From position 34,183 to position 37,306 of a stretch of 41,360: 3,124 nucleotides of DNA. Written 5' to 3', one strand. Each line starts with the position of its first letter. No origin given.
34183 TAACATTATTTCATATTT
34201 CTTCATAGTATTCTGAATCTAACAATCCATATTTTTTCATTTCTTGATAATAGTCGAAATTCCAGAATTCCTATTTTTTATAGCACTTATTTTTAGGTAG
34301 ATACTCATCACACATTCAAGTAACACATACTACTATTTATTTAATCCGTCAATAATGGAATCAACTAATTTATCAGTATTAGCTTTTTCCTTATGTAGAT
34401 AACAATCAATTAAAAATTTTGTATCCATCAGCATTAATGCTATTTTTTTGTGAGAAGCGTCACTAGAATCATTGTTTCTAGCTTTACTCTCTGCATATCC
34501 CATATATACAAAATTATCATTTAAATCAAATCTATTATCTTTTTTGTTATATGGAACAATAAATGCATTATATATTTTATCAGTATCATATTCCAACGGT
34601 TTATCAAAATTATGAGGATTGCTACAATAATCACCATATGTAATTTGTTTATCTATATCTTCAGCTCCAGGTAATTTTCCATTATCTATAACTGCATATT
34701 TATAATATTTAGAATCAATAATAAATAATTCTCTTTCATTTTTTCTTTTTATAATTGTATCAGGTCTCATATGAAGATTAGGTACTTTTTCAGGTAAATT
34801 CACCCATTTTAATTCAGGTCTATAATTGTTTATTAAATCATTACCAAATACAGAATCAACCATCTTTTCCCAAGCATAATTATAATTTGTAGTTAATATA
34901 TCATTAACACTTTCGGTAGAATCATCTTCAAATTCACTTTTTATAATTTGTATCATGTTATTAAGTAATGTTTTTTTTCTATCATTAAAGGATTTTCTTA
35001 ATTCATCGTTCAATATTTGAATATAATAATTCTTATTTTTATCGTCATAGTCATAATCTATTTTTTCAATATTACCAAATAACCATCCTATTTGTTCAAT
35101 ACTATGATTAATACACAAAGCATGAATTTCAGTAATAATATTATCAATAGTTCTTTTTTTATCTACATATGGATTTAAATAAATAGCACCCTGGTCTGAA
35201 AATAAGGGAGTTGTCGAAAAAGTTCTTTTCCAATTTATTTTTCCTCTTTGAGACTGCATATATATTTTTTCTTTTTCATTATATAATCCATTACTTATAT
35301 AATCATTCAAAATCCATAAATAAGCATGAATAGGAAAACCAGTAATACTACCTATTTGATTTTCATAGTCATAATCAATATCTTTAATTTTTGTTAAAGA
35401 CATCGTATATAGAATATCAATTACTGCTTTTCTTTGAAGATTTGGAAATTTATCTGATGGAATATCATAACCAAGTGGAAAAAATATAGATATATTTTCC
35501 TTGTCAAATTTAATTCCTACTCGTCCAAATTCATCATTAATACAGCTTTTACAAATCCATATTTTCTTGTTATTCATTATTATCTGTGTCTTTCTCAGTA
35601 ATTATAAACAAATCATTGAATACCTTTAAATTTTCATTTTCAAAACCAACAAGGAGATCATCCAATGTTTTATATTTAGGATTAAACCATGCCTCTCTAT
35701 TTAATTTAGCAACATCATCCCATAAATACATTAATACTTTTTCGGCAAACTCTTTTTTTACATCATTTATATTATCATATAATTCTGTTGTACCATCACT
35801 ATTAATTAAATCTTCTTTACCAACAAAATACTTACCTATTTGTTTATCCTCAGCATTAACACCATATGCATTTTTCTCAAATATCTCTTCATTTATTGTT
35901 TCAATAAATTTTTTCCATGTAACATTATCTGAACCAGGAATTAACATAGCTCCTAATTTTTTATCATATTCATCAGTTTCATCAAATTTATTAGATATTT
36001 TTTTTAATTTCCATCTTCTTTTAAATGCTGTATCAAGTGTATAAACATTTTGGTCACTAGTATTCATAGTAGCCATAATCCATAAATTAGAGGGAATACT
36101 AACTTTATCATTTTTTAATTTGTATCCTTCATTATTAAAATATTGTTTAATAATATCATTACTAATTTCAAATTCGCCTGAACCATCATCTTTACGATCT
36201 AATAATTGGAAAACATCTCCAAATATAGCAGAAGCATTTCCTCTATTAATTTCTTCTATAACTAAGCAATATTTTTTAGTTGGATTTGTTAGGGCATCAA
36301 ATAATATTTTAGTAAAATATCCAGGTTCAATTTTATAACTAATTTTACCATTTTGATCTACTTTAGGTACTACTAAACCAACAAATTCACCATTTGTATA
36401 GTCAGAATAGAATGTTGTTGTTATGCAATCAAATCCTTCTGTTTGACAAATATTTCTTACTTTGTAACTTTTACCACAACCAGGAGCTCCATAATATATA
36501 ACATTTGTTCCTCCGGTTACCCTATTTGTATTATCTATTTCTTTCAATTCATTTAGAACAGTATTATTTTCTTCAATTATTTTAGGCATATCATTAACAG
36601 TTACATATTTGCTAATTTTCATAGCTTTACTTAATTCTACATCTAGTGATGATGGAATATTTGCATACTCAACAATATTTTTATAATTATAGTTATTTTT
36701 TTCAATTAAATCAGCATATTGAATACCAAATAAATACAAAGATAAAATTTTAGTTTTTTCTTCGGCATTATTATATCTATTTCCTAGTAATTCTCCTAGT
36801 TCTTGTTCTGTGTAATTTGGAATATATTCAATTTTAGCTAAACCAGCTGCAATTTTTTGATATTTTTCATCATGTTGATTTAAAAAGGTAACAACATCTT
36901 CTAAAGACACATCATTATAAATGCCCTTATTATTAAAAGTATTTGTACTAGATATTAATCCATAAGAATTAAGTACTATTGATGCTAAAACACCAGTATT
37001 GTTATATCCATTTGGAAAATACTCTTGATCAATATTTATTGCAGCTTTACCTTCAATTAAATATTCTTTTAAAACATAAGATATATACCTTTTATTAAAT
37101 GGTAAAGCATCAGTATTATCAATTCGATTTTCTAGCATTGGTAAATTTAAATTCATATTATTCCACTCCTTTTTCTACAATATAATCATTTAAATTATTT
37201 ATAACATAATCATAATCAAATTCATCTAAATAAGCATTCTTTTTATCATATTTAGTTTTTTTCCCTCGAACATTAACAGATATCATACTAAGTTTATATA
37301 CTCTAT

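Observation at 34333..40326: Four-gene translationally coupled R-M operon: fused m5C+m6A methyltransferase, unknown protein, McrB-like GTPase, LlaJI-like nuclease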

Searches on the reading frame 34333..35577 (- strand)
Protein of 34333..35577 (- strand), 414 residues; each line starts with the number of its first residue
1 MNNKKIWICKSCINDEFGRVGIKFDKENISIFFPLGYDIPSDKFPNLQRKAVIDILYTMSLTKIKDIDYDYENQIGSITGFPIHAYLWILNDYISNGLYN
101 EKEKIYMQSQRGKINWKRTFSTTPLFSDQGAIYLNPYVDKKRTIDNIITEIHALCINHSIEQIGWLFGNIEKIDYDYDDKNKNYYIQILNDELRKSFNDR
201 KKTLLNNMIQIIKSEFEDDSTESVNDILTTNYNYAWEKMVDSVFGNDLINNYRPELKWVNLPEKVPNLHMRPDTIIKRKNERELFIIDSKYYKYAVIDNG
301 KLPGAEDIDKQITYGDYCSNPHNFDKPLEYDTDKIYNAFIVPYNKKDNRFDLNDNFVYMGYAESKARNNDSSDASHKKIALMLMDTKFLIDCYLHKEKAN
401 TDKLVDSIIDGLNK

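Call 3: search_protein_families(library=pfam, proteins=[window:34333-35577:-], max_evalue=0.01)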
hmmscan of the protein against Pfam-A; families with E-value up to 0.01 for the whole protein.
window:34333-35577:- (414 aa): 1 family
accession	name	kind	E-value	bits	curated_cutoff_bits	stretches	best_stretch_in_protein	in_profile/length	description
PF09563.16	RE_LlaJI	-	2.7e-38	132.6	23.6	1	77-355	63-346/365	LlaJI restriction endonuclease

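Call 4: search_protein_families(library=padloc, proteins=[window:34333-35577:-], max_evalue=0.01)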
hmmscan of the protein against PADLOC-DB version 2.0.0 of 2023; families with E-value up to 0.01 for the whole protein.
window:34333-35577:- (414 aa): 1 family
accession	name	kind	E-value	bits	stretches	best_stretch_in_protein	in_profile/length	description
PDLC03549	REase_II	-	3.4e-52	175.9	1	15-408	18-409/414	Type II restriction enzyme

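Call 5: search_protein_families(library=ncbifam, proteins=[window:34333-35577:-], max_evalue=0.01)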
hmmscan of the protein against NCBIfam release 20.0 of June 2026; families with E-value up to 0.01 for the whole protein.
window:34333-35577:- (414 aa): 0 families

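Call 11: search_solved_structures(query=window:34333-35577:-, max_evalue=1)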
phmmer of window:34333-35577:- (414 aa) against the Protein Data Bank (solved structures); distinct sequences matched with E-value up to 1: 1.
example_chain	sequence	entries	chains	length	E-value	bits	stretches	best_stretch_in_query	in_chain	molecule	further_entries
6m5y_A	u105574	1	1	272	0.019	17.3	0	18-77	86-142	Galectin-1,Galectin-1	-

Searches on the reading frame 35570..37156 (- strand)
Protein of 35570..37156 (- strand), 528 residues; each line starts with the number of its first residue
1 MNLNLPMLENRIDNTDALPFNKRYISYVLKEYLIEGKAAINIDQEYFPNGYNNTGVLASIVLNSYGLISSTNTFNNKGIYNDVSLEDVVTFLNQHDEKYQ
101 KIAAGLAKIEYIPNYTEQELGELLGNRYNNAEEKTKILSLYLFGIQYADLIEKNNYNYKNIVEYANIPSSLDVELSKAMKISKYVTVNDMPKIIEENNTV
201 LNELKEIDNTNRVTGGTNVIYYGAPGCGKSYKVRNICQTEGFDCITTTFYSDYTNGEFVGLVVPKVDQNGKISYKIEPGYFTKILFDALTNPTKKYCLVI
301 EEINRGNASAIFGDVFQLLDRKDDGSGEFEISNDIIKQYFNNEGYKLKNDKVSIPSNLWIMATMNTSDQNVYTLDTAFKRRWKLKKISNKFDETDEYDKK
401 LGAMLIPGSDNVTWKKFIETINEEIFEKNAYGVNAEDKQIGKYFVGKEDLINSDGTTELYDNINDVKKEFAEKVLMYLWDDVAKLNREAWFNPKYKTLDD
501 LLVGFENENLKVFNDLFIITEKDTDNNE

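Call 3: search_protein_families(library=pfam, proteins=[window:35570-37156:-], max_evalue=0.01)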
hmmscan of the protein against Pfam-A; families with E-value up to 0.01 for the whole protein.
window:35570-37156:- (528 aa): 3 families
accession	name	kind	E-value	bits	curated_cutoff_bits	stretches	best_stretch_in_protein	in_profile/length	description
PF24718.1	HTH_73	-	2.4e-20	72.6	27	1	116-187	1-70/71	HTH-like domain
PF07728.20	AAA_5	-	1.2e-08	35.5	22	1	218-381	1-138/139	AAA domain (dynein-related subfamily)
PF01443.25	Viral_helicase1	-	0.007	16.6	21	0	223-318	5-97/228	Viral superfamily 1 RNA helicase core domain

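Call 4: search_protein_families(library=padloc, proteins=[window:35570-37156:-], max_evalue=0.01)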
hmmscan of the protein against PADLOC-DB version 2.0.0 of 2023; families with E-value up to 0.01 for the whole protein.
window:35570-37156:- (528 aa): 3 families
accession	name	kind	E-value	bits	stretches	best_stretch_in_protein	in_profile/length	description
PDLC03547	REase_II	-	1.6e-66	223.2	1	137-505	190-551/585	Type II restriction enzyme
PDLC03448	REase_II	-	6.5e-36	121.8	1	268-492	595-821/857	Type II restriction enzyme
PDLC02196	IetA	-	0.0081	13.6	0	201-246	108-152/374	-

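Call 5: search_protein_families(library=ncbifam, proteins=[window:35570-37156:-], max_evalue=0.01)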
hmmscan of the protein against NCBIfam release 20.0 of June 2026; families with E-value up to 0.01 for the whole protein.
window:35570-37156:- (528 aa): 1 family
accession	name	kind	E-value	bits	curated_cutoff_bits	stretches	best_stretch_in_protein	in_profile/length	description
NF008457.0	PRK11331.1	equivalog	6.4e-16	58.1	637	1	210-484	188-447/459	5-methylcytosine-specific restriction enzyme subunit McrB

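Call 10: search_solved_structures(query=window:35570-37156:-, max_evalue=0.01, show_alignments=1)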
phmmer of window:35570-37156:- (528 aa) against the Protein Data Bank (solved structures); distinct sequences matched with E-value up to 0.01: 5.
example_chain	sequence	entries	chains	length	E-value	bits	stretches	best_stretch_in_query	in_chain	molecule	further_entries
6ut3_A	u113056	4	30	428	2.1e-19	72.9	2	287-391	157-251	GTPase subunit of restriction endonuclease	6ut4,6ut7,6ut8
6ut5_A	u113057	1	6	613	5.5e-19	71.5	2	287-390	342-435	GTPase subunit of restriction endonuclease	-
6hz4_A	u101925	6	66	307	2.8e-15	59.3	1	211-484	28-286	5-methylcytosine-specific restriction enzyme B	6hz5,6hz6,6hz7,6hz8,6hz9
6ut6_A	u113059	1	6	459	8.7e-15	57.6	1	211-483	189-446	5-methylcytosine-specific restriction enzyme B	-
7vsr_A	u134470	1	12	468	8.9e-15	57.6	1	211-484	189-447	5-methylcytosine-specific restriction enzyme B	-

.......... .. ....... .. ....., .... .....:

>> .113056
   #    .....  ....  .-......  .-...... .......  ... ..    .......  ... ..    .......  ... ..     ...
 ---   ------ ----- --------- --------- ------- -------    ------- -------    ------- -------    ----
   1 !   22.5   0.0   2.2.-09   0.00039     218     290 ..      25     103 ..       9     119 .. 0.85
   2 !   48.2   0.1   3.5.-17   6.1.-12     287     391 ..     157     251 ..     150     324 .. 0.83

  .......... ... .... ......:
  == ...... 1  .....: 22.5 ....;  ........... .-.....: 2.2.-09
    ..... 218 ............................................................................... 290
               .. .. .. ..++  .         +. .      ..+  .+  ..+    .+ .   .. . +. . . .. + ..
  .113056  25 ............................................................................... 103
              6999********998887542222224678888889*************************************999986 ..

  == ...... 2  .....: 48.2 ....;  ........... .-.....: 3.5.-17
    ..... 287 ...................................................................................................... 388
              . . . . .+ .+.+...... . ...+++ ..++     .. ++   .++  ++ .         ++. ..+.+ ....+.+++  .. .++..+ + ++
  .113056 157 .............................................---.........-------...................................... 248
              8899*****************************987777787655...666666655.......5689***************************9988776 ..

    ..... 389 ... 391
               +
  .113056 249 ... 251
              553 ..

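Call 22: search_dna_similar(query=window:35570-37156:-, collection=plasmids, mode=protein, max_rows=25)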
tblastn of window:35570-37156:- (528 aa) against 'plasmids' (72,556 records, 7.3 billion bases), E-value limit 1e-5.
Records with a match: 283; places in all: 292; records where one place covers at least 80% of the query: 0.
Best place of each record, by identity: <60% 283.
By first word of the organism name: Klebsiella 63; Bacillus 25; Deinococcus 19; Rhodococcus 13; Enterococcus 13; Escherichia 11; Lactococcus 6; Sinorhizobium 6; Rhizobium 6; Acinetobacter 5; and 76 more.
By predicted mobility (MOB-suite, as given by PLSDB): non-mobilizable 139; conjugative 94; mobilizable 50.
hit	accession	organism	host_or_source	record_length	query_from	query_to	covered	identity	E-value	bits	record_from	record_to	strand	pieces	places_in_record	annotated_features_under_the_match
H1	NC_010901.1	Lactococcus lactis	-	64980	193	505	59%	43.1%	2e-62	229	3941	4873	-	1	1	AAA family ATPase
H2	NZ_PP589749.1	Lactococcus sp.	Bacterial culture,Dairy environment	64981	193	505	59%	43.1%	2e-62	229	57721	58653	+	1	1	AAA family ATPase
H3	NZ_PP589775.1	Lactococcus sp.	Bacterial culture,Dairy environment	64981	193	505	59%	43.1%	2e-62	229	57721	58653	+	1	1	AAA family ATPase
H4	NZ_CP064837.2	Lactococcus lactis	Whole organism,Dairy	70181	193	505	59%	43.1%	2e-62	229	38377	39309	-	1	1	AAA family ATPase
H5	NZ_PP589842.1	Lactococcus sp.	Bacterial culture,Dairy environment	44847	193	505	59%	42.8%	1e-61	226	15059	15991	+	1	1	AAA family ATPase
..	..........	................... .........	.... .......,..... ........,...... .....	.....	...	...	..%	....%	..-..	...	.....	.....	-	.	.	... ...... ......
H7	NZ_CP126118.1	Lactiplantibacillus plantarum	fish,cell culture,gut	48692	208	505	56%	42.7%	1e-62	229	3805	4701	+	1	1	AAA family ATPase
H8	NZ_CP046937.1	Lactiplantibacillus plantarum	Chaeturichthys stigmatias,whole organism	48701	208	505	56%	42.7%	1e-62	229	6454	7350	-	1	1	AAA family ATPase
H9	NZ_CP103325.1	Lactiplantibacillus plantarum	cell culture,pearl gentian grouper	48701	208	505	56%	42.7%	1e-62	229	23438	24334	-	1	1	AAA family ATPase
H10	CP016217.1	Latilactobacillus curvatus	cell culture,sauerkraut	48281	197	505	59%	41.1%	4e-63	231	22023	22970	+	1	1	hypothetical protein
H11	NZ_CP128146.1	Bacillus mycoides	bacterial isolate,field soil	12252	196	510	60%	37.0%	2e-42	169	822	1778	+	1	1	AAA family ATPase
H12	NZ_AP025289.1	Treponema saccharophilum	-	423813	209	515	58%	37.7%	1e-51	197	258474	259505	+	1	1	AAA family ATPase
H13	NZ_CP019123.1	Vibrio vulnificus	Konosirus punctatus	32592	193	505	59%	35.5%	3e-39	189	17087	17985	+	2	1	AAA family ATPase | hypothetical protein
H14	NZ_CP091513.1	Vitreoscilla stercoraria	Bos taurus,cell culture,Dung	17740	213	527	60%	34.9%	8e-44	174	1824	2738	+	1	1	AAA family ATPase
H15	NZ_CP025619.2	Acinetobacter schindleri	whole organism,air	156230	213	526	59%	34.5%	3e-41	166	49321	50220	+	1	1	AAA family ATPase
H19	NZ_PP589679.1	Lactococcus sp.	Bacterial culture,Dairy environment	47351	220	518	57%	34.3%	5e-39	159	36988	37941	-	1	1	AAA family ATPase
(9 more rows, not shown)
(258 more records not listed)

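Call 23: get_annotated_region(hit=H1, flank=6000)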
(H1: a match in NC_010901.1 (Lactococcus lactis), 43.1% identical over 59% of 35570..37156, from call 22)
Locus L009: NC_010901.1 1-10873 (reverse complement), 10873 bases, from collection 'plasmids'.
description: Lactococcus lactis plasmid pNP40, complete sequence
organism: Lactococcus lactis (NCBI taxid 1358)
taxonomy: Bacteria; Bacillota; Bacilli; Lactobacillales; Streptococcaceae; Lactococcus; Lactococcus lactis
host: -; source: -; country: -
typing (MOB-suite, as given by PLSDB): conjugative; replicon rep_cluster_571; relaxase MOB_Unknown; mating-pair formation MPF_T
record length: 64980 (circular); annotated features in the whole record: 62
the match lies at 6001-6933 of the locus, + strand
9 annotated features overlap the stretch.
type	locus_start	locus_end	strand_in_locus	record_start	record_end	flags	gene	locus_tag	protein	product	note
CDS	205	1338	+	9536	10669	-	-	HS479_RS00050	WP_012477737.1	hypothetical protein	-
CDS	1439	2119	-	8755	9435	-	-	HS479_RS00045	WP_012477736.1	IS6-like element ISS1D family transposase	GO:0006313 - DNA transposition [Evidence IEA]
CDS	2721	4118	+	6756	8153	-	-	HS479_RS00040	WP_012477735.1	DNA cytosine methyltransferase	GO:0006304 - DNA modification [Evidence IEA]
CDS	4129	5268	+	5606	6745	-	-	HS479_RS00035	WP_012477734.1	DNA cytosine methyltransferase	GO:0006304 - DNA modification [Evidence IEA]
CDS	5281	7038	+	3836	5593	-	-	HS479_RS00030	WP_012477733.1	AAA family ATPase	-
CDS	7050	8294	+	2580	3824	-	-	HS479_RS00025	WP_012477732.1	LlaJI family restriction endonuclease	-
CDS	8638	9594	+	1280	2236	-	-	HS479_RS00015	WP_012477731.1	S41 family peptidase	GO:0006508 - proteolysis [Evidence IEA]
CDS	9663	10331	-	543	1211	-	-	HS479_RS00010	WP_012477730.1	type II CAAX endopeptidase family protein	GO:0071586 - CAAX-box protein processing [Evidence IEA]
CDS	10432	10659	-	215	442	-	-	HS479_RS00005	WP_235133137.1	hypothetical protein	-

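Call 24: get_annotated_region(hit=H19, flank=6000)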
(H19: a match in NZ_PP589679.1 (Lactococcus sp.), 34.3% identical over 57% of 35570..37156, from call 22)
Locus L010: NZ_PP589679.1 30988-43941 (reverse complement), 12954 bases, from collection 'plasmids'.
description: Lactococcus sp. strain UCCL629 plasmid pUCCL629C, complete sequence
organism: Lactococcus sp. (NCBI taxid 44273)
taxonomy: Bacteria; Bacillota; Bacilli; Lactobacillales; Streptococcaceae; Lactococcus; Lactococcus sp.
host: -; source: Bacterial culture,Dairy environment; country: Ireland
typing (MOB-suite, as given by PLSDB): mobilizable; replicon rep_cluster_570; relaxase MOBQ
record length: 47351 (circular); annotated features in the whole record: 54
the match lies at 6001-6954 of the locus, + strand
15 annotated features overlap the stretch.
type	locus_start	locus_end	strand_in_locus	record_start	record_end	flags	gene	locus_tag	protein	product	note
CDS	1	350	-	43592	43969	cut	-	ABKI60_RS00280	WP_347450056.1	transposase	-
CDS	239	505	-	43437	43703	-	-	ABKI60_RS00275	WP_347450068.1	hypothetical protein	-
CDS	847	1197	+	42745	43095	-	-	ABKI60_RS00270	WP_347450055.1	YfbU family protein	-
CDS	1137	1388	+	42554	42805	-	-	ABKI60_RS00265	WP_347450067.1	YfbU family protein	-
CDS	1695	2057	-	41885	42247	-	-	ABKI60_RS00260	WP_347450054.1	nitronate monooxygenase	-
CDS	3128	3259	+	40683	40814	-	-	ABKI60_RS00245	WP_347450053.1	DNA adenine methylase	-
CDS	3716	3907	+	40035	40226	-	-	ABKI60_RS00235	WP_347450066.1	DNA adenine methylase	-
CDS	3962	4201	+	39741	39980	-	-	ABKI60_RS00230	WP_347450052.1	hypothetical protein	-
CDS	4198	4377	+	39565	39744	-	-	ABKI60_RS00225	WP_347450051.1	hypothetical protein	-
CDS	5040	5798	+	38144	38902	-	-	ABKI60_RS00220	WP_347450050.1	hypothetical protein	-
CDS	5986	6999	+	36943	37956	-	-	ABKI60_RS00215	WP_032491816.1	AAA family ATPase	-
CDS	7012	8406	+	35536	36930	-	-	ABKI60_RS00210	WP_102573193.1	LlaJI family restriction endonuclease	-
CDS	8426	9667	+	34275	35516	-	-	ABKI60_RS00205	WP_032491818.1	hypothetical protein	-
CDS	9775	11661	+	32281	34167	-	-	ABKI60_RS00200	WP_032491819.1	AbiA family abortive infection protein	-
CDS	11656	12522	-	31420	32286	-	-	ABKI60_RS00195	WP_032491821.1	site-specific integrase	GO:0015074 - DNA integration [Evidence IEA]; GO:0006310 - DNA recombination [Evidence IEA]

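Call 37: search_protein_families(library=pfam, proteins=[L009:5281-7038:+, L010:5040-5798:+, L010:5986-6999:+, L010:7012-8406:+, L010:8426-9667:+], max_evalue=0.01)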
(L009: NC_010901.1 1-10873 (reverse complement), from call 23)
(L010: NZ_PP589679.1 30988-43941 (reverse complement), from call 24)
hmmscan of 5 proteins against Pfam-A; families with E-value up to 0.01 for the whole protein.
L009:5281-7038:+ (585 aa): 1 family
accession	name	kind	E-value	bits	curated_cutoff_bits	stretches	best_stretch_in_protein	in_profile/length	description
PF07728.20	AAA_5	-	4.3e-12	46.7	22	1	267-437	2-138/139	AAA domain (dynein-related subfamily)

L010:5040-5798:+ (252 aa): 0 families

L010:5986-6999:+ (337 aa): 2 families
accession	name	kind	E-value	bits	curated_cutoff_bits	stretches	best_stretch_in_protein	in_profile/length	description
PF07728.20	AAA_5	-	2.1e-11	44.4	22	1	8-164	5-139/139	AAA domain (dynein-related subfamily)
PF07726.17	AAA_3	-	0.0053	17.1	27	0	9-73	6-66/131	ATPase family associated with various cellular activities (AAA)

L010:7012-8406:+ (464 aa): 0 families

L010:8426-9667:+ (413 aa): 0 families

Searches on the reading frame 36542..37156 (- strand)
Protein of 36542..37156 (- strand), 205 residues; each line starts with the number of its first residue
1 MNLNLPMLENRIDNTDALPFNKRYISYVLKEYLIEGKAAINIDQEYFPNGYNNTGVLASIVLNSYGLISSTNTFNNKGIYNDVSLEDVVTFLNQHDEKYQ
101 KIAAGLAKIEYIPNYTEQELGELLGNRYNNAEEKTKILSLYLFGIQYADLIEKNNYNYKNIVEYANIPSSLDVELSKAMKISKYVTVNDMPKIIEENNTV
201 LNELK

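Call 64: find_homologous_proteins(query=window:36542-37156:-, max_evalue=0.001)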
Query window:36542-37156:- (205 aa): 1 proteins with E <= 0.001 among 307 candidates.
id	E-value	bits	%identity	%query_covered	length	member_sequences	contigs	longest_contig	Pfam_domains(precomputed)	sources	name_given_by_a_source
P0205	3.2e-74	267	61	100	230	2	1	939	PF24718.2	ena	-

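Call 78: predict_structure(alignment_id=A3)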
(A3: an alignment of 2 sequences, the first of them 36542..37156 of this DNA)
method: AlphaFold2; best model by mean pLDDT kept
length: 205 residues; sequences in the alignment: 2
mean_pLDDT: 57.2   pTM: 0.48
mean pLDDT of the five models: 57.2, 55.1, 53.4, 52.7, 51.4
residues with pLDDT >= 90: 17; 70-90: 45; 50-70: 65; < 50: 78
segments of 3 or more residues with pLDDT < 50: 1-53, 189-205
pLDDT, mean of each block of 10 residues (from residue 1): 29 29 38 37 37 50 52 53 56 62 52 71 85 73 72 86 93 80 56 42 34
secondary structure, 60 per line:
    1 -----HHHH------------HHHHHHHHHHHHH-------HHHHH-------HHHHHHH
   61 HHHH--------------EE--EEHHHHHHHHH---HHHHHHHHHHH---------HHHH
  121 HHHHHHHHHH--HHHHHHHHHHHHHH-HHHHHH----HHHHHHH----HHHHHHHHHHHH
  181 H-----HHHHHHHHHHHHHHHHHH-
elements in order: H6-9 H22-34 H42-46 H54-64 H85-93 H97-107 H117-130 H133-146 H148-153 H158-164 H169-181 H187-204

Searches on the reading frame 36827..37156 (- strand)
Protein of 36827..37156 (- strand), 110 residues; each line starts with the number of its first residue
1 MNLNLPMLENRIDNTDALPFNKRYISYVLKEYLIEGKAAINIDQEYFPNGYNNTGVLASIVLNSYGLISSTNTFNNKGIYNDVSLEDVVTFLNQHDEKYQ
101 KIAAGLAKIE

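Call 99: find_related_loci(query=A4, collection=metagenome_contigs, flank=5000)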
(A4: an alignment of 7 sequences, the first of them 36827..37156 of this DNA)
Query A4 (110 aa) in metagenome_contigs; peptide patterns used: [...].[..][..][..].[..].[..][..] (x = any residue, [..] = any of these).
145 stretches matched a pattern; 2 encode a relative of the query (tblastn E <= 1e-3); 2 distinct loci.
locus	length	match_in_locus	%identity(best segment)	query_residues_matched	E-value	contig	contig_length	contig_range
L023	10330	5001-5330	79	1-110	4e-58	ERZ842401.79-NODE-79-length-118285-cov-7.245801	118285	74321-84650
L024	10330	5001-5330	78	1-110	2e-57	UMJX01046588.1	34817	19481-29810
